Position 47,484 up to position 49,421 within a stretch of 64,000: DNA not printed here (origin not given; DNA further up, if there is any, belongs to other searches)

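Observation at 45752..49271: SDR - diheme cytochrome c - PQQ-ADH operon; D-x-D active-site motif suggests a lanthanide-dependent enzyme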

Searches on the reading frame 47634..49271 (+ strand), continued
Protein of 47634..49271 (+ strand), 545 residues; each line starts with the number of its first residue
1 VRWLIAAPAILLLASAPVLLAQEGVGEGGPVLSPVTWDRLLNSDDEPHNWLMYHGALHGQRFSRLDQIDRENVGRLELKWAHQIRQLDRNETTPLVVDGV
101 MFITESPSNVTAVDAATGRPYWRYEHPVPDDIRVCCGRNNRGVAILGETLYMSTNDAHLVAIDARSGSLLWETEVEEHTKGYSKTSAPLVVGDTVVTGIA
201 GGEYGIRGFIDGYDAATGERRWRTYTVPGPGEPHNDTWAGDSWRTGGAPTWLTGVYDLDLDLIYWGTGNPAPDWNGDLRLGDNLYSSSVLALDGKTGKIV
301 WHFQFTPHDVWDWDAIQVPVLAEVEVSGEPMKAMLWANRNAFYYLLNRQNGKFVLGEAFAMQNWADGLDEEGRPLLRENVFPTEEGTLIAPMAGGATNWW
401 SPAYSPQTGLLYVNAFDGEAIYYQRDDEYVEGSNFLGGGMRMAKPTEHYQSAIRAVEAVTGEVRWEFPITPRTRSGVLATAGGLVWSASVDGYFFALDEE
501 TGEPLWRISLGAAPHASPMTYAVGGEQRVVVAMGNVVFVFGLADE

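Call 42: predict_structure(alignment_id=A1)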
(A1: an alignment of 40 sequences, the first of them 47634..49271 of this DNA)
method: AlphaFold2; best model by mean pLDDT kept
length: 545 residues; sequences in the alignment: 40
mean_pLDDT: 69.0   pTM: 0.76
mean pLDDT of the five models: 69.0, 67.7, 64.0, 62.9, 62.3
residues with pLDDT >= 90: 101; 70-90: 198; 50-70: 103; < 50: 143
segments of 3 or more residues with pLDDT < 50: 1-30, 49-57, 135-140, 201-206, 226-252, 269-285, 309-316, 380-398, 423-439
pLDDT, mean of each block of 10 residues (from residue 1): 46 35 33 77 61 45 84 97 78 78 84 93 88 52 83 85 94 78 69 77 50 90 56 35 35 66 66 38 55 79 56 51 79 72 76 69 60 58 38 39 83 76 46 43 73 86 89 74 90 93 96 81 87 90 86
secondary structure, 60 per line:
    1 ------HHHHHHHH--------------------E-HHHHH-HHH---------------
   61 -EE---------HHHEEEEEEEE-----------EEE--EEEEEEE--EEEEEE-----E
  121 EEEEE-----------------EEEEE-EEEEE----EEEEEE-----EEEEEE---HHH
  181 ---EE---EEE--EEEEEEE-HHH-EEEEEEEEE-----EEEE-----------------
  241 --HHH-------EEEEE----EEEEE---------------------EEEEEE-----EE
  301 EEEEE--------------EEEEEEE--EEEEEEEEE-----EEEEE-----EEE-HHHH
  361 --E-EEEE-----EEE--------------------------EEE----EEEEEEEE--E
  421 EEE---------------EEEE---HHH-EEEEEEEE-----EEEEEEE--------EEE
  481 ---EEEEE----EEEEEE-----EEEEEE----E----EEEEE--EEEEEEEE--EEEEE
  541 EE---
elements in order: H7-14 H37-41 E76-83 E95-97 E100-106 E109-114 E120-125 E143-147 E149-153 E158-163 E169-174 E189-191 E194-200 E206-214 E220-223 E253-257 E262-266 E288-293 E299-305 E320-326 E329-337 E343-347 E353-355 H357-360 E365-368 E374-376 E403-405 E410-417 E420-423 E439-442 E450-457 E463-469 E478-480 E484-488 E493-498 E504-509 E519-523 E526-533 E536-542

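Call 47: fold_search(model_id=the predicted structure, library=pdb)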
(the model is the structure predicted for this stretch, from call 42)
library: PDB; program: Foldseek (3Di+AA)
matches with E <= 10: 1952; with E <= 0.001: 1628
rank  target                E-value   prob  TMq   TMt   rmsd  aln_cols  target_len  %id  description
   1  6zcv                  1.8e-39  1.00  0.71  0.69   7.5       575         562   35  Crystal structure of lanthanide-dependent alcohol dehydrogenase PedH from Pseudomonas putida KT2440 (released 2020-07-15)
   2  6zcw                  2.3e-39  1.00  0.72  0.70   7.3       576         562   35  Crystal structure of lanthanide-dependent alcohol dehydrogenase PedH from Pseudomonas putida KT2440 (released 2020-07-15)
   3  1kv9                  2.5e-39  1.00  0.71  0.59   6.8       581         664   33  Structure at 1.9 A Resolution of a Quinohemoprotein Alcohol Dehydrogenase from Pseudomonas putida HK5 (released 2002-07-10)
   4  1yiq                  1.1e-38  1.00  0.72  0.59   6.9       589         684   33  Molecular cloning and structural analysis of quinohemoprotein alcohol dehydrogenase ADHIIG from Pseudomonas putida HK5.  (released 2005-08-16)
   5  4mae_A                1.5e-36  1.00  0.69  0.66   7.6       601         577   29  Methanol dehydrogenase from Methylacidiphilum fumariolicum SolV (released 2013-09-18)
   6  6fkw_A                1.6e-36  1.00  0.69  0.65   7.7       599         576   29  Europium-containing methanol dehydrogenase (released 2018-03-21)
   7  1kb0                  2.4e-36  1.00  0.67  0.56   7.7       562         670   31  Crystal Structure of Quinohemoprotein Alcohol Dehydrogenase from Comamonas testosteroni (released 2001-12-28)
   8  8gy2_A                4.3e-36  1.00  0.73  0.56   7.0       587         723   30  Cryo-EM Structure of Membrane-Bound Alcohol Dehydrogenase from Gluconobacter oxydans (released 2023-08-02)
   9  4cvb                  7.1e-36  1.00  0.67  0.65   7.1       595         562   24  Crystal structure of quinone-dependent alcohol dehydrogenase from Pseudogluconobacter saccharoketogenenes (released 2015-03-25)
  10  9m2k                  8.3e-36  1.00  0.67  0.65   7.2       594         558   24  Type I PQQ-dependent alcohol dehydrogenase (released 2026-03-04)
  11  9m2c                  1.3e-35  1.00  0.68  0.67   7.5       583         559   25  Type I PQQ-dependent alcohol dehydrogenase (released 2026-03-04)
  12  6dam                  1.9e-35  1.00  0.69  0.67   7.7       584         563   30  Crystal structure of lanthanide-dependent methanol dehydrogenase XoxF from Methylomicrobium buryatense 5G (released 2018-09-05)
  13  6oc5_A                1.7e-34  1.00  0.71  0.68   7.5       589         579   27  Lanthanide-dependent methanol dehydrogenase XoxF from Methylobacterium extorquens, in complex with Lanthanum (released 2020-05-13)
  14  1lrw_A                2.2e-34  1.00  0.69  0.64   7.5       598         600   27  Crystal structure of methanol dehydrogenase from P. denitrificans (released 2003-08-12)
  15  7wmk                  2.2e-34  1.00  0.67  0.66   7.6       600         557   25  PQQ-dependent alcohol dehydrogenase complexed with PQQ (released 2022-09-07)
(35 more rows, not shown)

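Call 53: search_solved_structures(query=L002:10118-12781:+, max_evalue=0.001)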
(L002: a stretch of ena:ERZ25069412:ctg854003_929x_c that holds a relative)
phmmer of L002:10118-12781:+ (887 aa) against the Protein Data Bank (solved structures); distinct sequences matched with E-value up to 0.001: 17.
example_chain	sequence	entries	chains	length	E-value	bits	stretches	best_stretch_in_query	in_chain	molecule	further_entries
5fp2_A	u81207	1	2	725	1.4e-13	53.3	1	66-243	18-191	FERRIC ENTEROBACTIN RECEPTOR PIRA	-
5fr8_A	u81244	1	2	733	5.3e-13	51.4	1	56-244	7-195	TONB-DEPENDENT SIDEROPHORE RECEPTOR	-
5m9b_A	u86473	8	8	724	2.2e-11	46.1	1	72-225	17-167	Ferric enterobactin receptor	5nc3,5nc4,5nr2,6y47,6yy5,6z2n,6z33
5out_A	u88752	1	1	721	2.2e-11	46.1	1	82-225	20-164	Ferric enterobactin receptor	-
6q5e_A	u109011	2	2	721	2.2e-11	46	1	82-225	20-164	Ferric enterobactin receptor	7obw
6i2j_A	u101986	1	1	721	2.4e-11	45.9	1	82-225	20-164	Ferric enterobactin receptor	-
5mzs_A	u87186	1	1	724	2.5e-11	45.9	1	72-225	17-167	Ferric enterobactin receptor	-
6r1f_A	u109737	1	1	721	2.7e-11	45.8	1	82-225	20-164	Ferric enterobactin receptor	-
1fep_A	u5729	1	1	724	9.3e-09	37.4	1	62-213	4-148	FERRIC ENTEROBACTIN RECEPTOR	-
2hdf_A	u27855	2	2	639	4.2e-08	35.2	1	71-214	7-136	Colicin I receptor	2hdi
9nn6_A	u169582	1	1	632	1.6e-07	33.3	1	74-214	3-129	Colicin I receptor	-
3rgn_A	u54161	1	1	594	2.9e-06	29.1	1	72-211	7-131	Vitamin B12 transporter BtuB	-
1nqf_A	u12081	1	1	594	3e-06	29.1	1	72-211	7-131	Vitamin B12 receptor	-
1nqe_A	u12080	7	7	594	3.1e-06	29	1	72-211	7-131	Vitamin B12 receptor | Vitamin B12 transporter btuB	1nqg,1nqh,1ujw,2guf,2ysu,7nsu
3rgm_A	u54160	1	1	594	3.4e-06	28.9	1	72-211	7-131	Vitamin B12 transporter BtuB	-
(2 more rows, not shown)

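Call 69: search_protein_families(library=padloc, proteins=[L001:11970-12620:-], max_evalue=0.001)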
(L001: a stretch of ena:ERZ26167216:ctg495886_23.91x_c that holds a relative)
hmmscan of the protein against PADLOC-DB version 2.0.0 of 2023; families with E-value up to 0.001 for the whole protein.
L001:11970-12620:- (216 aa): 10 families
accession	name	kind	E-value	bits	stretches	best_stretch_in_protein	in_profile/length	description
PDLC00801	Cyclase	-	3e-68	228.1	2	90-214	169-293/295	oligonucleotide-cyclase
PDLC00794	Cyclase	-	9.1e-49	164.3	2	90-214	171-294/297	oligonucleotide-cyclase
PDLC00788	Cyclase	-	4.8e-34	116.2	2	89-210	174-291/297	oligonucleotide-cyclase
PDLC00812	Cyclase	-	1.5e-30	104.1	2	90-215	225-351/352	oligonucleotide-cyclase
PDLC00789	Cyclase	-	4e-15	54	1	87-208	138-257/261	oligonucleotide-cyclase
PDLC00822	Cyclase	-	4.1e-06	24.4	0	91-145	198-248/375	oligonucleotide-cyclase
PDLC00773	Cyclase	-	1.7e-05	22.6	0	91-147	150-202/334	oligonucleotide-cyclase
PDLC00772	Cyclase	-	8.3e-05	19.7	0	88-151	222-283/375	oligonucleotide-cyclase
PDLC00807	Cyclase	-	0.0001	19.6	0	46-80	74-109/342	oligonucleotide-cyclase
PDLC00809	Cyclase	-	0.0002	19.1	0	92-144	155-201/295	oligonucleotide-cyclase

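Call 71: search_protein_representatives(protein=window:47634-49271:+)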
Query: 545 residues. Proteins with E-value up to 0.001 (for the whole library): 40512; up to 1e-10: 14171; up to 1e-30: 2922. The best 150 are listed.
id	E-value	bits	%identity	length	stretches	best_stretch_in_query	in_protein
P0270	5.5e-170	583.3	52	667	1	48-543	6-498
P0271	4.6e-153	527.4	47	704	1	31-543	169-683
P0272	5.7e-152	523.8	48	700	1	34-542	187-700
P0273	1.6e-148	512.5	45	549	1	14-541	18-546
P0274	1.1e-147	509.6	46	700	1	38-543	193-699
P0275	3.2e-147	508.1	46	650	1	29-543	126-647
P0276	6.5e-147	507.1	45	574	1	9-537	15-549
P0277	1.8e-145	502.4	47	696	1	32-544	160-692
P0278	6.9e-145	500.4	50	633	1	52-543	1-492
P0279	3.8e-142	491.4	45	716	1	15-543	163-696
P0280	3.7e-139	481.5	45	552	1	34-542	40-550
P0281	1.1e-138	480.0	43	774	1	35-542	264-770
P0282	1.1e-138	480.0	46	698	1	27-541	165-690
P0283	1.6e-138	479.5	43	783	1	38-542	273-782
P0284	3.5e-138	478.3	52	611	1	35-426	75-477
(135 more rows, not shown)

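Call 83: search_protein_families(library=ncbifam, proteins=[P0283, P0281, P0282, P0272, P0270], max_evalue=0.000001)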
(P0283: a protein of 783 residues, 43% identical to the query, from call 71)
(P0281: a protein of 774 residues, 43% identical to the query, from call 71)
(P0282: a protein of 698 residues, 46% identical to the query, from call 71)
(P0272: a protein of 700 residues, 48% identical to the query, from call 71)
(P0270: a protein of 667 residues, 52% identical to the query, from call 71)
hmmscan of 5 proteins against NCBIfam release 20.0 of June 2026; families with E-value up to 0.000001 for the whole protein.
P0283 (783 aa): 16 families
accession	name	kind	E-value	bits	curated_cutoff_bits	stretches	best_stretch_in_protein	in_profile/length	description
TIGR03075.1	PQQ_enz_alc_DH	subfamily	3.4e-164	547.4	480.05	1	271-774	7-527/530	PQQ-dependent dehydrogenase, methanol/ethanol family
TIGR04528.1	acido_non_PQQ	subfamily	6.5e-161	536.4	650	1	283-782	4-493/493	acido-empty-quinoprotein group A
TIGR03074.1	PQQ_membr_DH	subfamily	3.7e-57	193.7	832.65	2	276-598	148-507/783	membrane-bound PQQ-dependent dehydrogenase, glucose/quinate/shikimate family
TIGR02603.1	CxxCH_TIGR02603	domain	5.5e-32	110.6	68.15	1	119-253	1-133/134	putative heme-binding domain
TIGR03300.1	assembly_YfgL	equivalog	2.4e-24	85.7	285.2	2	299-464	30-173/377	outer membrane protein assembly factor BamB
NF008351.0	PRK11138.1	equivalog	5.3e-18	64.7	423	0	666-759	64-157/394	outer membrane protein assembly factor BamB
NF011054.0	PRK14486.1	equivalog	3.4e-15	56.3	447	1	29-109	208-290/294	putative bifunctional cbb3-type cytochrome c oxidase subunit II/cytochrome c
TIGR04485.1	thiosulf_SoxX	equivalog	8.2e-12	45.7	61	0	132-254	3-78/78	sulfur oxidation c-type cytochrome SoxX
TIGR00782.1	ccoP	equivalog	4.3e-11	42.7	179.95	1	28-144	95-224/285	cytochrome-c oxidase, cbb3-type subunit III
NF053615.1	SerThrKinAfsKStmc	equivalog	4.1e-10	38.9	1300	0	686-760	670-742/809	protein serine/threonine kinase AfsK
NF041516.1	PA2928_fam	subfamily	5.2e-09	35.9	70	0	676-746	55-125/376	PA2928 family protein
NF050122.1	bc1_QcrC_actin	exception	5.9e-09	35.6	200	0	27-144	32-157/253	cytochrome bc1 complex diheme cytochrome c subunit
TIGR03872.1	cytochrome_MoxG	equivalog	7.2e-09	35.9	147.8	1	30-110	38-122/133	cytochrome c(L), periplasmic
NF045774.1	cytochro_C551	exception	8.3e-09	35.4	118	0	32-106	35-106/110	cytochrome c551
NF045773.1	cytochro_C550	exception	3.9e-08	33.3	125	0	33-105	46-115/118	cytochrome c550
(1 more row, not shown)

P0281 (774 aa): 13 families
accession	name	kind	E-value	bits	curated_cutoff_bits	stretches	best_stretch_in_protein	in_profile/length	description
TIGR04528.1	acido_non_PQQ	subfamily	1.7e-154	515.3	650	1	277-770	4-493/493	acido-empty-quinoprotein group A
TIGR03075.1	PQQ_enz_alc_DH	subfamily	2.7e-151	504.8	480.05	1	263-760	5-525/530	PQQ-dependent dehydrogenase, methanol/ethanol family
TIGR03074.1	PQQ_membr_DH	subfamily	2e-50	171.5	832.65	1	267-582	145-502/783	membrane-bound PQQ-dependent dehydrogenase, glucose/quinate/shikimate family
TIGR03300.1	assembly_YfgL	equivalog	1.2e-23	83.4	285.2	2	316-451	55-171/377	outer membrane protein assembly factor BamB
TIGR02603.1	CxxCH_TIGR02603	domain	6.3e-21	74.8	68.15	1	114-245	1-133/134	putative heme-binding domain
NF008351.0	PRK11138.1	equivalog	6.2e-19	67.8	423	1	310-451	53-186/394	outer membrane protein assembly factor BamB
NF050122.1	bc1_QcrC_actin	exception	9.9e-12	44.7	200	1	25-143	36-161/253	cytochrome bc1 complex diheme cytochrome c subunit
NF053615.1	SerThrKinAfsKStmc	equivalog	1.2e-11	44.1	1300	0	318-477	566-715/809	protein serine/threonine kinase AfsK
NF045773.1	cytochro_C550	exception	1.8e-11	44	125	1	28-102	47-117/118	cytochrome c550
TIGR00782.1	ccoP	equivalog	3.7e-09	36.3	179.95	1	31-141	108-226/285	cytochrome-c oxidase, cbb3-type subunit III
NF045774.1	cytochro_C551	exception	2.2e-08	34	118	0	27-102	36-107/110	cytochrome c551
NF045930.1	Cytc6PetJCyano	equivalog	5.1e-07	29.6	135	0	11-47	10-45/110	cytochrome c6 PetJ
TIGR04494.1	c550_PedF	equivalog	5.2e-07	29.6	122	0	26-88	47-109/133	cytochrome c-550 PedF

P0282 (698 aa): 7 families
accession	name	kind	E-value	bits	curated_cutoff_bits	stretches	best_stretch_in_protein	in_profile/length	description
TIGR04528.1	acido_non_PQQ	subfamily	2.2e-150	501.7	650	1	186-690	4-492/493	acido-empty-quinoprotein group A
TIGR03075.1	PQQ_enz_alc_DH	subfamily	3e-147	491.5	480.05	1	172-681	5-525/530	PQQ-dependent dehydrogenase, methanol/ethanol family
TIGR03074.1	PQQ_membr_DH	subfamily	1e-60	205.5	832.65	2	162-492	131-502/783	membrane-bound PQQ-dependent dehydrogenase, glucose/quinate/shikimate family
TIGR03300.1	assembly_YfgL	equivalog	9.1e-26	90.4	285.2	2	228-363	57-174/377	outer membrane protein assembly factor BamB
TIGR02603.1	CxxCH_TIGR02603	domain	5.2e-23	81.5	68.15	1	28-160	1-133/134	putative heme-binding domain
NF008351.0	PRK11138.1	equivalog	2.2e-20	72.5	423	2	231-370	64-197/394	outer membrane protein assembly factor BamB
NF053615.1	SerThrKinAfsKStmc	equivalog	1.2e-09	37.5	1300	0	227-309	565-644/809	protein serine/threonine kinase AfsK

P0272 (700 aa): 7 families
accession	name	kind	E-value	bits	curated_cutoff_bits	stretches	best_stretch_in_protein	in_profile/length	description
TIGR03075.1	PQQ_enz_alc_DH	subfamily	1.6e-149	498.9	480.05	1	186-692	4-527/530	PQQ-dependent dehydrogenase, methanol/ethanol family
TIGR04528.1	acido_non_PQQ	subfamily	5.3e-147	490.5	650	1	201-699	4-492/493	acido-empty-quinoprotein group A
TIGR03074.1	PQQ_membr_DH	subfamily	1.3e-58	198.5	832.65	1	196-509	150-502/783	membrane-bound PQQ-dependent dehydrogenase, glucose/quinate/shikimate family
TIGR03300.1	assembly_YfgL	equivalog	3.7e-20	72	285.2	0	292-380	96-173/377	outer membrane protein assembly factor BamB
NF008351.0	PRK11138.1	equivalog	3.5e-19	68.6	423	1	247-379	64-187/394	outer membrane protein assembly factor BamB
NF053615.1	SerThrKinAfsKStmc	equivalog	2.8e-09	36.2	1300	0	241-380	609-732/809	protein serine/threonine kinase AfsK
NF050114.1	Rv3212_fam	equivalog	8.5e-07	28.5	150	0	245-289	65-104/393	Rv3212 family protein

P0270 (667 aa): 6 families
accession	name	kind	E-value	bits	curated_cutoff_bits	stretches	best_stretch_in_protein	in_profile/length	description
TIGR03075.1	PQQ_enz_alc_DH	subfamily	3.6e-165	550.6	480.05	1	4-489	17-527/530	PQQ-dependent dehydrogenase, methanol/ethanol family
TIGR04528.1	acido_non_PQQ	subfamily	6.1e-152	506.8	650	1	5-497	3-493/493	acido-empty-quinoprotein group A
TIGR03074.1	PQQ_membr_DH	subfamily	2.7e-59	200.8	832.65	2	4-312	153-501/783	membrane-bound PQQ-dependent dehydrogenase, glucose/quinate/shikimate family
TIGR03300.1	assembly_YfgL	equivalog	2.5e-25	89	285.2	2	31-182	40-171/377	outer membrane protein assembly factor BamB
NF008351.0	PRK11138.1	equivalog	4.6e-20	71.5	423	1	51-182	64-186/394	outer membrane protein assembly factor BamB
NF053615.1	SerThrKinAfsKStmc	equivalog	1.4e-13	50.5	1300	0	59-182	622-730/809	protein serine/threonine kinase AfsK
